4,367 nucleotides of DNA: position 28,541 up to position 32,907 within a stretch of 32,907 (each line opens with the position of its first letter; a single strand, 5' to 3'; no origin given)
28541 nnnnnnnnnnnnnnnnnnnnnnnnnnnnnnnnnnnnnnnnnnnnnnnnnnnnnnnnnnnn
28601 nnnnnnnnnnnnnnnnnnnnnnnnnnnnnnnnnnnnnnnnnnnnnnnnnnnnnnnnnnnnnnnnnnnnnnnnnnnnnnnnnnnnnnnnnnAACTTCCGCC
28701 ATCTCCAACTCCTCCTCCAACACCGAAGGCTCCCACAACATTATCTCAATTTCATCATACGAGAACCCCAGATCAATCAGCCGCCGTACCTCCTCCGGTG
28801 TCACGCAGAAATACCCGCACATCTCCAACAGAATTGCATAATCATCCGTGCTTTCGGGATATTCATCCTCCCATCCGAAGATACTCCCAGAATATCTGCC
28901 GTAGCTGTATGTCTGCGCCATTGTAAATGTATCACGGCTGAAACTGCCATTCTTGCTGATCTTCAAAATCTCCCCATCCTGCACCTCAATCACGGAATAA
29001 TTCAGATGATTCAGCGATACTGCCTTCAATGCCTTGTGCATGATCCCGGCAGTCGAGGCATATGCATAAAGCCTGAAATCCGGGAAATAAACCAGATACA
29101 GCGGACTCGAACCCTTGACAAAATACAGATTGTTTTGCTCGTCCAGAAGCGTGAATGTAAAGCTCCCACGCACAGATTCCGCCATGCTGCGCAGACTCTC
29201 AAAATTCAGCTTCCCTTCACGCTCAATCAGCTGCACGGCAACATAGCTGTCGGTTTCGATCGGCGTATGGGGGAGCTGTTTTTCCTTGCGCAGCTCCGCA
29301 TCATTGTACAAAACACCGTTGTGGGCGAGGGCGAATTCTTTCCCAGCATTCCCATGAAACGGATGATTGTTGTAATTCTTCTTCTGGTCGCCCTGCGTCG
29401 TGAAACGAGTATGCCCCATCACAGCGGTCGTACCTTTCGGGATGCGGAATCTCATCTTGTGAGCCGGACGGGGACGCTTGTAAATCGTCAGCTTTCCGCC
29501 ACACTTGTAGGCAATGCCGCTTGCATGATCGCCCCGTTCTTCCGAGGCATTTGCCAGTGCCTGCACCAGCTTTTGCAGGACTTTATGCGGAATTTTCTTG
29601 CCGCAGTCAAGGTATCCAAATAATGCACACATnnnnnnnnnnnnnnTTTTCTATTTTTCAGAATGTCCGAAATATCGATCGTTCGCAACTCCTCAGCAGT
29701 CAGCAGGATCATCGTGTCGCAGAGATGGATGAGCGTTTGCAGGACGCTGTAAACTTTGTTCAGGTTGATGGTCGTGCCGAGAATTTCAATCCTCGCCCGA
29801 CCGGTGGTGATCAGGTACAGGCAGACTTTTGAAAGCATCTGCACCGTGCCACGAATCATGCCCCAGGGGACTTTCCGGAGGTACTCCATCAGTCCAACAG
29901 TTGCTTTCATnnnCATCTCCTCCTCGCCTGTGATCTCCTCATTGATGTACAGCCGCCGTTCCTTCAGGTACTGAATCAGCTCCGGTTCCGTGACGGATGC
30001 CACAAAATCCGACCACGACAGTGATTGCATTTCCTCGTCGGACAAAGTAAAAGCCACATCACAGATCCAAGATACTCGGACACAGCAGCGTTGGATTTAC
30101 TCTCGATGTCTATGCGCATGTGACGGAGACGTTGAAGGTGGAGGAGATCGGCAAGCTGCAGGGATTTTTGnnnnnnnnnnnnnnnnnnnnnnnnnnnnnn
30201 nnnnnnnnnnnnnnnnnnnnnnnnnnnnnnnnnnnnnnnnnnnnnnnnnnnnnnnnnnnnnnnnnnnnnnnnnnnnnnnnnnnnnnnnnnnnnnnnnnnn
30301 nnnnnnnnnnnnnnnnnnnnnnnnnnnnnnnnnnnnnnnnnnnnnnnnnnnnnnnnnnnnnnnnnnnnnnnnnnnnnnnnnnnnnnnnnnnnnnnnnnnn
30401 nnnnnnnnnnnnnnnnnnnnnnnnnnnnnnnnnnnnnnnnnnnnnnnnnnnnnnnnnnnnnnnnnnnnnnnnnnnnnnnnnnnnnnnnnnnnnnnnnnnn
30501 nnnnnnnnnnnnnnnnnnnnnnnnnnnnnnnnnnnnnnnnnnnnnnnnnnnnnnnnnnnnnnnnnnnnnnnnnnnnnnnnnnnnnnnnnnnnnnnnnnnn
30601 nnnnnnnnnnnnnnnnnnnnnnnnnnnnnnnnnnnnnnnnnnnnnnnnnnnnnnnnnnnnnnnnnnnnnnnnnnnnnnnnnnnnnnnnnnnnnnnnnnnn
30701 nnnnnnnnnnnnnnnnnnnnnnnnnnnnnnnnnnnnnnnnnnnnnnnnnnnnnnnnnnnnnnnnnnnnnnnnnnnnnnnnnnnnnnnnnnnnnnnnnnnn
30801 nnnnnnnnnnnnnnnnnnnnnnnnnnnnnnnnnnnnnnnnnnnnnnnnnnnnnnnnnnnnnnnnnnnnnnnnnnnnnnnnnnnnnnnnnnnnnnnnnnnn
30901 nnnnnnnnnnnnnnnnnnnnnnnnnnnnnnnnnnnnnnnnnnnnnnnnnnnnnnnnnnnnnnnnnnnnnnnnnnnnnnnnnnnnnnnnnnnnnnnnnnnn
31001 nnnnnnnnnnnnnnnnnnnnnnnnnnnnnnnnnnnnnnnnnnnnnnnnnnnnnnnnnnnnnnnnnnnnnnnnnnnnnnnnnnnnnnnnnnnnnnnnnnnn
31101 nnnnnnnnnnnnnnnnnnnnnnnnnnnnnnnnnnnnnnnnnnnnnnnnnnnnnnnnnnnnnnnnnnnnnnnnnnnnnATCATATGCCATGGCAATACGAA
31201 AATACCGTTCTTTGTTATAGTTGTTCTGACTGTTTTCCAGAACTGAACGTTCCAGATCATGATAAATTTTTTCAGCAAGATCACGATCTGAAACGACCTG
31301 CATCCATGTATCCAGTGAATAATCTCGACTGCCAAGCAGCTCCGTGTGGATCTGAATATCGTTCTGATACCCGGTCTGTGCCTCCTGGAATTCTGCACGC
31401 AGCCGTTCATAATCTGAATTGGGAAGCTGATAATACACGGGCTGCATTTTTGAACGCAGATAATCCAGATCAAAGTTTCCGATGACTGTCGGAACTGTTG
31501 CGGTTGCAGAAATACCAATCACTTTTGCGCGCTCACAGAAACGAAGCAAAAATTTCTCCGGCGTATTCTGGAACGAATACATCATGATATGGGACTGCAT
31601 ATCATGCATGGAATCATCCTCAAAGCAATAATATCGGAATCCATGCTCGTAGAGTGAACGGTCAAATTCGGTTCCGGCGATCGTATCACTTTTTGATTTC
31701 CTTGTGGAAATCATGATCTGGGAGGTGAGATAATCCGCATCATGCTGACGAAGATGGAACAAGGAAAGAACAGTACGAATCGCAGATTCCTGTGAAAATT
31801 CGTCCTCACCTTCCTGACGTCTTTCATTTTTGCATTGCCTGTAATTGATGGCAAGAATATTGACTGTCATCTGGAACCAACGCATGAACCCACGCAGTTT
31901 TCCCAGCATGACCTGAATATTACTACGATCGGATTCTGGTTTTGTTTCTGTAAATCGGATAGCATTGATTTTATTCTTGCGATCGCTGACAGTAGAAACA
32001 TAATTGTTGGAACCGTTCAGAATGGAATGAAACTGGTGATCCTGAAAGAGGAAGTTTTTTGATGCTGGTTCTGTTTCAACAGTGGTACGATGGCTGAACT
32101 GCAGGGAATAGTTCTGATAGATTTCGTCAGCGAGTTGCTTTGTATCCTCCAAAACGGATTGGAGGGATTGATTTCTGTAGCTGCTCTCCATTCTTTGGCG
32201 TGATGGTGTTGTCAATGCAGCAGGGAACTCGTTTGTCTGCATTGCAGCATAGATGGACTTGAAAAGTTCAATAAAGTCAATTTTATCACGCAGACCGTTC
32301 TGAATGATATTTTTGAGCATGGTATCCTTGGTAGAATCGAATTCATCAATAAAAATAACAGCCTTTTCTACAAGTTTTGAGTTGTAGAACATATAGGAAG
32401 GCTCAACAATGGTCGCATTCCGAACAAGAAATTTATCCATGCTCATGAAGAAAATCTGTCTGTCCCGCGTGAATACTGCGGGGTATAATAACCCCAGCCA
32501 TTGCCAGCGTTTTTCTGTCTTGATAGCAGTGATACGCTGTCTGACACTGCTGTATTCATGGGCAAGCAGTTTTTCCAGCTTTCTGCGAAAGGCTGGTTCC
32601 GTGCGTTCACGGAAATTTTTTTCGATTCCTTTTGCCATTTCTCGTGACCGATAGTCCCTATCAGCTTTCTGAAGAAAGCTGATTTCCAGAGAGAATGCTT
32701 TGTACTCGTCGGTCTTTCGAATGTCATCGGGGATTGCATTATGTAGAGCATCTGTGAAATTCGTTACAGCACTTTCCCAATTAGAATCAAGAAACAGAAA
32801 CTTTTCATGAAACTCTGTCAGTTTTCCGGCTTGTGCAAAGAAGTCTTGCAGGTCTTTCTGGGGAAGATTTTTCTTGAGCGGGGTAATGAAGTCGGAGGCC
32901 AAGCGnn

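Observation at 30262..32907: Translationally coupled helicase-like plus PIWI-like gene pair: candidate novel nucleic-acid-guided defense module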

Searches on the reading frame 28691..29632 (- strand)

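Call 7: search_protein_families(library=pfam, proteins=[window:28691-29632:-], max_evalue=1)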
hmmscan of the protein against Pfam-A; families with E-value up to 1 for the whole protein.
window:28691-29632:- (314 aa): 3 families
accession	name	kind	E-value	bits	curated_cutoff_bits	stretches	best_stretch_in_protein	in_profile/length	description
PF13522.11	GATase_6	-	3.5e-15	56.6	27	1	68-183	10-121/130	Glutamine amidotransferase domain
PF13537.11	GATase_7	-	4.7e-10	40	25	1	84-184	8-108/123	Glutamine amidotransferase domain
PF13230.11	GATase_4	-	0.00033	20.1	23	1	67-132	70-133/272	Glutamine amidotransferases class-II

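Call 8: search_protein_families(library=padloc, proteins=[window:28691-29632:-], max_evalue=1)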
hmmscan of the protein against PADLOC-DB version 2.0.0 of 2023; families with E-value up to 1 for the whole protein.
window:28691-29632:- (314 aa): 0 families

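Call 9: search_protein_families(library=ncbifam, proteins=[window:28691-29632:-], max_evalue=1)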
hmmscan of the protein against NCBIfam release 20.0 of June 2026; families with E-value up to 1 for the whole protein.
window:28691-29632:- (314 aa): 6 families
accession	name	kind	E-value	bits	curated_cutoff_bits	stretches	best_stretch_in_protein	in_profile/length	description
NF001484.0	PRK00331.1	subfamily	5.1e-23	81.3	381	1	1-237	1-237/601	isomerizing glutamine--fructose-6-phosphate transaminase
TIGR01135.1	glmS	equivalog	2e-19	69.6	418.05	1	16-224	10-224/607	glutamine--fructose-6-phosphate transaminase (isomerizing)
TIGR01134.1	purF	equivalog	7.1e-14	52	350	1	68-194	64-195/432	amidophosphoribosyltransferase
TIGR01536.1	asn_synth_AEB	equivalog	1.3e-08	34.3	267.1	1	2-185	1-155/517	asparagine synthase (glutamine-hydrolyzing)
NF006949.0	PRK09431.1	equivalog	1.2e-06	27.4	499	1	68-205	42-172/554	asparagine synthase B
TIGR03108.1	eps_aminotran_1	hypoth_equivalog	0.066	11.9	816.9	1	95-173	65-138/628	XrtA/PEP-CTERM system amidotransferase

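Call 45: search_protein_families(library=phrogs, proteins=[window:28691-29632:-], max_evalue=0.1)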
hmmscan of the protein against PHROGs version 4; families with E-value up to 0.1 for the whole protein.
window:28691-29632:- (314 aa): 9 families
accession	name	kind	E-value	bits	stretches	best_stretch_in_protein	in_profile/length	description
phrog_13807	-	unknown function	3.2e-17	63.1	1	17-228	12-230/609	-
phrog_14519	-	moron, auxiliary metabolic gene and host takeover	2.2e-12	47.9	1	15-208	14-207/295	glutamine amidotransferase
phrog_4736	-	other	2.5e-09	38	1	18-227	15-222/498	L-glutamine-D-fructose-6-phosphate aminotransferase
phrog_26846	-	unknown function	1.5e-06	28.1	1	30-152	24-150/502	-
phrog_18128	-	other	0.00023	21.2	1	69-198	74-190/437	aminotransferase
phrog_10428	-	other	0.00029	20.7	1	1-134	1-142/476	L-glutamine-D-fructose-6-phosphate aminotransferase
phrog_13070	-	unknown function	0.0013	19.1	1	34-133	30-134/255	-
phrog_9792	-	unknown function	0.011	16.7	0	34-52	42-60/67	-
phrog_26360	-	unknown function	0.024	15.2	1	23-110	17-106/191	-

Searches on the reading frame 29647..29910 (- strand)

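Call 7: search_protein_families(library=pfam, proteins=[window:29647-29910:-], max_evalue=1)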
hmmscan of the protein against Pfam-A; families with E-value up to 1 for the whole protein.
window:29647-29910:- (88 aa): 1 family
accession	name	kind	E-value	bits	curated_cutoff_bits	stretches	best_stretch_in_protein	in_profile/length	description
PF22671.1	Gp18_domIII_N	-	0.12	13.1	27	1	31-60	18-47/58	Tail sheath protein Gp18 domain III N-terminal region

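Call 8: search_protein_families(library=padloc, proteins=[window:29647-29910:-], max_evalue=1)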
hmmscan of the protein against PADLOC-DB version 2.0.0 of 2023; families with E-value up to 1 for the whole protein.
window:29647-29910:- (88 aa): 0 families

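Call 9: search_protein_families(library=ncbifam, proteins=[window:29647-29910:-], max_evalue=1)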
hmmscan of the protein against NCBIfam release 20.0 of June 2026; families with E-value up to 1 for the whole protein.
window:29647-29910:- (88 aa): 0 families

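Call 45: search_protein_families(library=phrogs, proteins=[window:29647-29910:-], max_evalue=0.1)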
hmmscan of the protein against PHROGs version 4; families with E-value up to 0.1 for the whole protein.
window:29647-29910:- (88 aa): 1 family
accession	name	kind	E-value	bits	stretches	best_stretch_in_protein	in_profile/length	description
phrog_36995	-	unknown function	0.052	14.6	1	6-61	10-65/122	-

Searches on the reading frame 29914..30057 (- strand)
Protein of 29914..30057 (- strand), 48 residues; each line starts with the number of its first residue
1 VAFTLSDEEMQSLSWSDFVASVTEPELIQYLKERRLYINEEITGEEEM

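Call 7: search_protein_families(library=pfam, proteins=[window:29914-30057:-], max_evalue=1)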
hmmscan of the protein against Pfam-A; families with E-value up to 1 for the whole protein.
window:29914-30057:- (48 aa): 0 families

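Call 8: search_protein_families(library=padloc, proteins=[window:29914-30057:-], max_evalue=1)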
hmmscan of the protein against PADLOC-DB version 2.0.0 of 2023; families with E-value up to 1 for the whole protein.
window:29914-30057:- (48 aa): 0 families

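Call 9: search_protein_families(library=ncbifam, proteins=[window:29914-30057:-], max_evalue=1)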
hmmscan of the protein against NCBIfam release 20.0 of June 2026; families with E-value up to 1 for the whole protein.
window:29914-30057:- (48 aa): 0 families

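Call 45: search_protein_families(library=phrogs, proteins=[window:29914-30057:-], max_evalue=0.1)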
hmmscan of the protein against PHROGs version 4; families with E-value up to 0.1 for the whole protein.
window:29914-30057:- (48 aa): 1 family
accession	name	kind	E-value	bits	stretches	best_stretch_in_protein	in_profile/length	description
phrog_16683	-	unknown function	4.6e-10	40.2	1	3-48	303-348/368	-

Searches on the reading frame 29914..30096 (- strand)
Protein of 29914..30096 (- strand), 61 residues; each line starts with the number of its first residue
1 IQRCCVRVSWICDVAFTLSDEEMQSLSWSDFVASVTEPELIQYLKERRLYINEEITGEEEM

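Call 44: search_protein_families(library=pfam, proteins=[window:29914-30096:-], max_evalue=10)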
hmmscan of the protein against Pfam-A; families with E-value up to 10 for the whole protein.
seq(61 aa): 0 families

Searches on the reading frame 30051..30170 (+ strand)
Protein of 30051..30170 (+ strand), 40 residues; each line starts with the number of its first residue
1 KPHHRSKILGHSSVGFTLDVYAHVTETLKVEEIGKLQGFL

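Call 44: search_protein_families(library=pfam, proteins=[window:30051-30170:+], max_evalue=10)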
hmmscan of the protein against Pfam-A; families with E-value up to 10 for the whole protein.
seq(40 aa): 0 families

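Call 45: search_protein_families(library=phrogs, proteins=[window:30051-30170:+], max_evalue=0.1)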
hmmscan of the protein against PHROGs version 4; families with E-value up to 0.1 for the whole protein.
seq(40 aa): 2 families
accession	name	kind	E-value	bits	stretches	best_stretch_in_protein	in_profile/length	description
phrog_1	-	integration and excision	0.00017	22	1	2-36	413-447/611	integrase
phrog_7685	-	integration and excision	0.0029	18.2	1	6-37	205-236/240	integrase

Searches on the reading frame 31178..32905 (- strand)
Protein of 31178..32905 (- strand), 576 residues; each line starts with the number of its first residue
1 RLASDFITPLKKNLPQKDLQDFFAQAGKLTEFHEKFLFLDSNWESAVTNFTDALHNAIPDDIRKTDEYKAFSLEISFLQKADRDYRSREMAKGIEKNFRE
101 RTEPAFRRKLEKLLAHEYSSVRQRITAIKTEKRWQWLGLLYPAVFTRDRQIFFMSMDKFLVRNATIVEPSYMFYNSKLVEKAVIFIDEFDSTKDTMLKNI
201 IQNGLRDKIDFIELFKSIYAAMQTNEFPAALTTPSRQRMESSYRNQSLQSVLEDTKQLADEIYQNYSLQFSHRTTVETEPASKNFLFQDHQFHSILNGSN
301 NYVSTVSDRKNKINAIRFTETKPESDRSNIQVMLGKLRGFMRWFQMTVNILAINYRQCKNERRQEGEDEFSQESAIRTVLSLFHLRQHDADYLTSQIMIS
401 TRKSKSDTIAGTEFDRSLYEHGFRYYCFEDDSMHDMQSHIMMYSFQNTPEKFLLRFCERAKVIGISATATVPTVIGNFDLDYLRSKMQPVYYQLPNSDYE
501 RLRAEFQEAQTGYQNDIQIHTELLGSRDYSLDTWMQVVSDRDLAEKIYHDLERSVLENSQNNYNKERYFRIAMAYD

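Call 7: search_protein_families(library=pfam, proteins=[window:31178-32905:-], max_evalue=1)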
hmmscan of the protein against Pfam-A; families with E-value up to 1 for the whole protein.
window:31178-32905:- (576 aa): 2 families
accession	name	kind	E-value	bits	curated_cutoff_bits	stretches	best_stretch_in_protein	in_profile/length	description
PF16290.10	DUF4936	-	0.021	15.8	28.8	1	490-555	2-72/91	Domain of unknown function (DUF4936)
PF00004.35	AAA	-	0.068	14.1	21.2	1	176-241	53-125/131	ATPase family associated with various cellular activities (AAA)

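Call 8: search_protein_families(library=padloc, proteins=[window:31178-32905:-], max_evalue=1)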
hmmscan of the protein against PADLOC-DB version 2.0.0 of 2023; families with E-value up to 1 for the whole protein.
window:31178-32905:- (576 aa): 1 family
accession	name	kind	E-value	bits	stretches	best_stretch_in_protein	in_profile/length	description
PDLC04130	DdmD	-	2e-09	33.9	1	179-536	264-613/1190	-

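Call 9: search_protein_families(library=ncbifam, proteins=[window:31178-32905:-], max_evalue=1)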
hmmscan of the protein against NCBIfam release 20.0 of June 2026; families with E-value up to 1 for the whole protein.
window:31178-32905:- (576 aa): 1 family
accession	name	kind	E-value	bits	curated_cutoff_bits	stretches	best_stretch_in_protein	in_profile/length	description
NF003262.0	PRK04233.1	equivalog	0.17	12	204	0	85-140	25-80/129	hypothetical protein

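Call 32: search_solved_structures(query=window:31178-32905:-, max_evalue=0.01, show_alignments=1)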
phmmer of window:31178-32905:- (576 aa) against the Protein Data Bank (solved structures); distinct sequences matched with E-value up to 0.01: 6.
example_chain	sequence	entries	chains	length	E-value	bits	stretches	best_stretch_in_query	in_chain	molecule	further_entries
9ix4_A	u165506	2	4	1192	5.1e-27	98.2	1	131-490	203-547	DdmD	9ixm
8u0u_A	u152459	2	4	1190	1.5e-09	40.5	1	237-536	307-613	Helicase/UvrB N-terminal domain-containing protein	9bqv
9bf1_A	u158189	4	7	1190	1.5e-09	40.5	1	237-536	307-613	Helicase/UvrB N-terminal domain-containing protein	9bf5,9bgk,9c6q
9ezx_A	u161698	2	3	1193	1.5e-09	40.5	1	237-536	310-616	Helicase/UvrB N-terminal domain-containing protein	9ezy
9khv_A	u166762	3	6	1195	1.5e-09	40.5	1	237-536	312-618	Helicase/UvrB N-terminal domain-containing protein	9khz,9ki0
8u0w_A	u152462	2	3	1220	1.6e-09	40.4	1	237-536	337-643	Helicase/UvrB N-terminal domain-containing protein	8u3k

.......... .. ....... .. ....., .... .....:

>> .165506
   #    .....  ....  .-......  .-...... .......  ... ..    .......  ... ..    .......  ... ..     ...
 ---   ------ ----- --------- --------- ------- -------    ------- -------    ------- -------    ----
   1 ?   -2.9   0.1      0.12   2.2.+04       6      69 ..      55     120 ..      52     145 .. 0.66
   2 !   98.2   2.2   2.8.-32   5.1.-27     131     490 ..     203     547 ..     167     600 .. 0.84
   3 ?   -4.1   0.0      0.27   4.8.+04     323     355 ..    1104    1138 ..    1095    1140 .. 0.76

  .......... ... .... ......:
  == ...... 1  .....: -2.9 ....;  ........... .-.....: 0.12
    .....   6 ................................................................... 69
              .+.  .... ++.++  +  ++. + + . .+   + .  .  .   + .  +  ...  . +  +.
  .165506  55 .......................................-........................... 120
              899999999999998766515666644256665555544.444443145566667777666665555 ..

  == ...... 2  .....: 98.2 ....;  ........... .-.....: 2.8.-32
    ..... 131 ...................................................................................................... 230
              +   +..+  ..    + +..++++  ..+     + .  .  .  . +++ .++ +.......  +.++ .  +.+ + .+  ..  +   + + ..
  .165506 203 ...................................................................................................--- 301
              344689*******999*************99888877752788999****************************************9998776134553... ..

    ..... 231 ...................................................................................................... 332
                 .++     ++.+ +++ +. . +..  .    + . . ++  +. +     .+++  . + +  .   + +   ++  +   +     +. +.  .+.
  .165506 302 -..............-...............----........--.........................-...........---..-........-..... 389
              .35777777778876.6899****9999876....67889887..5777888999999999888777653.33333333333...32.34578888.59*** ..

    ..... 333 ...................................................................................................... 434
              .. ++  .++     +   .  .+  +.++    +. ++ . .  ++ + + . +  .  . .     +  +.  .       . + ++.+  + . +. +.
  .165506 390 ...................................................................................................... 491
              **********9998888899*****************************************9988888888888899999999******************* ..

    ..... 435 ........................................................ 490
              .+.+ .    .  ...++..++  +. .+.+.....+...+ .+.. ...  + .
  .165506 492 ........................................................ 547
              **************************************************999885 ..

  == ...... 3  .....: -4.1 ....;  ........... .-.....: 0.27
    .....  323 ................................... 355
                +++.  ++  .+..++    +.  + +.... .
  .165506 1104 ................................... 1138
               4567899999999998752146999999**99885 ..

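Call 35: find_homologous_proteins(query=window:31178-32905:-, max_evalue=1e-10)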
Query window:31178-32905:- (576 aa): 158 proteins with E <= 1e-10 among 6018 candidates; the best 120 are listed.
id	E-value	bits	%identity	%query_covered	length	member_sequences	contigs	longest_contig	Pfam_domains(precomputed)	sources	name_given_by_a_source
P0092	3.3e-224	764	64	90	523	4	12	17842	-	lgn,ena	-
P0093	9.0e-222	756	60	99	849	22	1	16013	-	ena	-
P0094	9.1e-208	710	58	99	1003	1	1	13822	PF04851.22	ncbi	-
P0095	8.6e-206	703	56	99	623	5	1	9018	-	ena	-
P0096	1.4e-205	702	55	99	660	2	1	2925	PF04851.22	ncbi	-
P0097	5.8e-204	697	61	89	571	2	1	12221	-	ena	-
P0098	1.5e-202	692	60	91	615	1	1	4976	PF04851.22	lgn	-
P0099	1.9e-202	692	56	99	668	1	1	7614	-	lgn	-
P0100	8.5e-202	690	56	99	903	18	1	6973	PF04851.22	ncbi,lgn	-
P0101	4.6e-193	661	53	99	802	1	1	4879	-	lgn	-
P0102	5.9e-187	641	57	90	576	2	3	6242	PF04851.22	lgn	-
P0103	4.0e-180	618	53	99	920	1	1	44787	-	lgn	-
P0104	5.8e-179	614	57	85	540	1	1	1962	PF04851.22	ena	-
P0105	2.4e-176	606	57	83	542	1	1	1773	-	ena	-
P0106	1.1e-172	594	58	83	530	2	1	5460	PF04851.22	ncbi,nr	ncbi:MAG: DEAD/DEAH box helicase family protein, partial [Clostridia bacterium]|nr:DEAD/DEAH box hel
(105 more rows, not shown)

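Call 37: find_encoding_contigs(protein=P0092, flank=8000, max_places=4)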
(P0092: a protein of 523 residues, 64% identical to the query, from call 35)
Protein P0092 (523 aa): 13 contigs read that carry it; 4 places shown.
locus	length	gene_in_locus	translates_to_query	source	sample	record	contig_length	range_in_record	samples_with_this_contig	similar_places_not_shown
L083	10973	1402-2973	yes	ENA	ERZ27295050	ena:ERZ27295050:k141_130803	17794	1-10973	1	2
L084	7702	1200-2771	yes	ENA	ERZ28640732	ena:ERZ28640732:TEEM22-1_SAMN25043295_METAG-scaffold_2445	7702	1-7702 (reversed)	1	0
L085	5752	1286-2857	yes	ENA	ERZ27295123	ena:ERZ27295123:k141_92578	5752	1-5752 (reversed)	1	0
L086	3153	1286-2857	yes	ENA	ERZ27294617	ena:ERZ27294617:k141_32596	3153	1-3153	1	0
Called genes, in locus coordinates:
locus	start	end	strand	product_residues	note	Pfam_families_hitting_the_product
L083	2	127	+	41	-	?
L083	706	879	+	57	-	-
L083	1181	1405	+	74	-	-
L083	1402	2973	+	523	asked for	-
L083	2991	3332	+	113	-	-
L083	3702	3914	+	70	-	PF04023:FeoA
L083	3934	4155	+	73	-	PF04023:FeoA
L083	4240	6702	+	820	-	PF01926:MMR_HSR1, PF02421:FeoB_N, PF17910:FeoB_Cyto, PF07670:Gate, PF07664:FeoB_C, PF07670:Gate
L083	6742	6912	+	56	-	-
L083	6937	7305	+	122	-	PF01325:Fe_dep_repress, PF12802:MarR_2 (weak)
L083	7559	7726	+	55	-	-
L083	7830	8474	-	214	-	PF12844:HTH_19 (weak), PF13443:HTH_26 (faint), PF01381:HTH_3 (weak), PF00717:Peptidase_S24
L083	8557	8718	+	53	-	-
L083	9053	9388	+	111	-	PF12650:DUF3784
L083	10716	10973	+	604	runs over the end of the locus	PF00009:GTP_EFTU, PF01926:MMR_HSR1 (weak), PF22042:EF-G_D2, PF03144:GTP_EFTU_D2, PF14492:EFG_III (faint), PF00679:EFG_C, PF21018:BipA_C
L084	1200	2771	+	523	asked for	-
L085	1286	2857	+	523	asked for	-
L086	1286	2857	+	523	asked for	-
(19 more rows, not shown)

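Call 39: find_encoding_contigs(protein=P0095, flank=8000, max_places=4)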
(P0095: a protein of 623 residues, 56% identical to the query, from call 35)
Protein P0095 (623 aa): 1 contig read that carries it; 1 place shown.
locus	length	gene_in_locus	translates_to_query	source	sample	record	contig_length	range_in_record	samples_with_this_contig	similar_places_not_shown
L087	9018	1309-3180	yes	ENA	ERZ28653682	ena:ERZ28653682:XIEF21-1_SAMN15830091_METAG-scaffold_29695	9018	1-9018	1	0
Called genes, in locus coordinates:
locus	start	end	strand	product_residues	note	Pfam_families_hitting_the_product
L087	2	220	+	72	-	?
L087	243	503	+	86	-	-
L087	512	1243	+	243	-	PF22945:LEM-3_GIY-YIG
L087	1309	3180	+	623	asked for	-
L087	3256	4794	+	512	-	-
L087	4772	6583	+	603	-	-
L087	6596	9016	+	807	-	?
